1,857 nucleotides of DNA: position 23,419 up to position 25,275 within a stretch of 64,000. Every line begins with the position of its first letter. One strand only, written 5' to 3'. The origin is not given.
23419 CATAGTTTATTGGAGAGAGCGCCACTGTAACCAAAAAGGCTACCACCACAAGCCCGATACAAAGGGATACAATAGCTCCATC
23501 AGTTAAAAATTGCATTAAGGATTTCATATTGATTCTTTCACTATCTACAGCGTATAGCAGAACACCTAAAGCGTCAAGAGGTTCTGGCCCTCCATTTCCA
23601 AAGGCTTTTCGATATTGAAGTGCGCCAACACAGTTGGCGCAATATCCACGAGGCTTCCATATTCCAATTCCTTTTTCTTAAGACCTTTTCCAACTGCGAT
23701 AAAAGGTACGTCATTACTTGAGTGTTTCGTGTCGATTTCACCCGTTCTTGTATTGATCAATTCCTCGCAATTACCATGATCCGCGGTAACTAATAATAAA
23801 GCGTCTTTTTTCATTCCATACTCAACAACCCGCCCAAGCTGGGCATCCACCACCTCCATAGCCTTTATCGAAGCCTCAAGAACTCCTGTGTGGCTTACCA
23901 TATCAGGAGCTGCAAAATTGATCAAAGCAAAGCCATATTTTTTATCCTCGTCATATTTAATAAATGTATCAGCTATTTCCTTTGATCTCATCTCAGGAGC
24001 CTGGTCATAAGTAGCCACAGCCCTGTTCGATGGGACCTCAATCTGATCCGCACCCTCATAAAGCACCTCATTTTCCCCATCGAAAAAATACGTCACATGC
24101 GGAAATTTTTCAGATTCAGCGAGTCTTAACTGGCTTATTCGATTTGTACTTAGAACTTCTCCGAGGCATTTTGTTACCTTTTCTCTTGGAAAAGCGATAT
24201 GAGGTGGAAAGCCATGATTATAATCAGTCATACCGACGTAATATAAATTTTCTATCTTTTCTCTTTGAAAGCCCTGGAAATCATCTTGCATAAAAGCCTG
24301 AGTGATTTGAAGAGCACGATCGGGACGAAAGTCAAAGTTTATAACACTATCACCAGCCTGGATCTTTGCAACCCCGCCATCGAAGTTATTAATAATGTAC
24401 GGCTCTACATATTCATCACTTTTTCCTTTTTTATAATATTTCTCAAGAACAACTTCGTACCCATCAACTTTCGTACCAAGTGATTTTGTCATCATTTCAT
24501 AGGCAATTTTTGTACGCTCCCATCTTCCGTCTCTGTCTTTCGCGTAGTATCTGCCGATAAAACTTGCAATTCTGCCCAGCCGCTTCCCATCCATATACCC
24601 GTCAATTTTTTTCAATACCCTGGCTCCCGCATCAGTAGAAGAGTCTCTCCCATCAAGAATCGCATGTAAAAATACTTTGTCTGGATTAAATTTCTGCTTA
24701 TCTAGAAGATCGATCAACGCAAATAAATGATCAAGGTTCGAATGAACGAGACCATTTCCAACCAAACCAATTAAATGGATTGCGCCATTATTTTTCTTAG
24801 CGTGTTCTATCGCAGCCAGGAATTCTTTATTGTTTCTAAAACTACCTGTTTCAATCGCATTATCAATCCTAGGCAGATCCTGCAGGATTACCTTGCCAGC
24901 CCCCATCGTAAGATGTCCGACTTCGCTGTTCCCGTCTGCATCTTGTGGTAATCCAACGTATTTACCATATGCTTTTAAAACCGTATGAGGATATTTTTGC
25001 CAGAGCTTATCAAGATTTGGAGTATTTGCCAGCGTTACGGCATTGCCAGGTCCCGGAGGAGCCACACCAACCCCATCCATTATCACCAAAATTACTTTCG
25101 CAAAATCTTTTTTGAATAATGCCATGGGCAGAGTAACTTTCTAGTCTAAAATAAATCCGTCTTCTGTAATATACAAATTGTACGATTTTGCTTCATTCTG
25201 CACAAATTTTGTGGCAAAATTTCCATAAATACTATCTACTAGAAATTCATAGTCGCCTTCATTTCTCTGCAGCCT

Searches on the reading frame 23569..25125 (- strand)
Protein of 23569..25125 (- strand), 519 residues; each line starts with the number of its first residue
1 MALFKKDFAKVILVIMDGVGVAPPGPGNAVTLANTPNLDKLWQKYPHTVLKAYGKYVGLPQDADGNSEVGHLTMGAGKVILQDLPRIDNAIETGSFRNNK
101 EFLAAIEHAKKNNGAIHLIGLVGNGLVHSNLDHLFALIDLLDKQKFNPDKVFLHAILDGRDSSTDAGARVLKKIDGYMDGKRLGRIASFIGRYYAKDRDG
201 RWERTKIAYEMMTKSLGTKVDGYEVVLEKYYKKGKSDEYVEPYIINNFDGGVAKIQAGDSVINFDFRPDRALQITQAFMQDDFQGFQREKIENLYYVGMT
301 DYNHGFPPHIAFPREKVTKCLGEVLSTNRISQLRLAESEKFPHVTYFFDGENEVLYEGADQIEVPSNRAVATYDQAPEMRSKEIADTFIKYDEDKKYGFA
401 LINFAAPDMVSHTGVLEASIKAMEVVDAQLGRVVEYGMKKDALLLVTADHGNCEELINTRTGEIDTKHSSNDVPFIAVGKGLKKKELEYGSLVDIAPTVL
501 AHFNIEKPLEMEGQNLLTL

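Call 39: search_protein_families(library=ncbifam, proteins=[window:23569-25125:-], max_evalue=0.00001)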
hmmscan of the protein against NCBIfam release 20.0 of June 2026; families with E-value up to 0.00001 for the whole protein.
window:23569-25125:- (519 aa): 8 families
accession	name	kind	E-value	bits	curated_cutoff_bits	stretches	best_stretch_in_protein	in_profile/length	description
TIGR01307.1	pgm_bpd_ind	equivalog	8.2e-170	565.6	330.65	1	10-517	2-504/504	2,3-bisphosphoglycerate-independent phosphoglycerate mutase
NF003897.0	PRK05434.1-5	equivalog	7.1e-137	457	862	1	11-518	8-512/514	2,3-bisphosphoglycerate-independent phosphoglycerate mutase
TIGR00306.2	apgM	subfamily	7e-13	48.3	320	1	382-484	277-371/403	2,3-bisphosphoglycerate-independent phosphoglycerate mutase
NF003766.0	PRK05362.1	equivalog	6.5e-11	41.6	256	1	382-508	265-385/396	phosphopentomutase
NF009049.0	PRK12383.1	equivalog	1.4e-10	40.7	254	1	379-514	269-395/408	phosphopentomutase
NF003104.0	PRK04024.1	equivalog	9.7e-10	37.7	489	1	391-484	288-372/412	2,3-bisphosphoglycerate-independent phosphoglycerate mutase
NF003160.0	PRK04135.1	equivalog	2.6e-07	29.7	468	0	3-44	10-53/403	2,3-bisphosphoglycerate-independent phosphoglycerate mutase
NF003242.0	PRK04200.1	equivalog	5.4e-06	25.5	426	0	396-487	283-367/395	cofactor-independent phosphoglycerate mutase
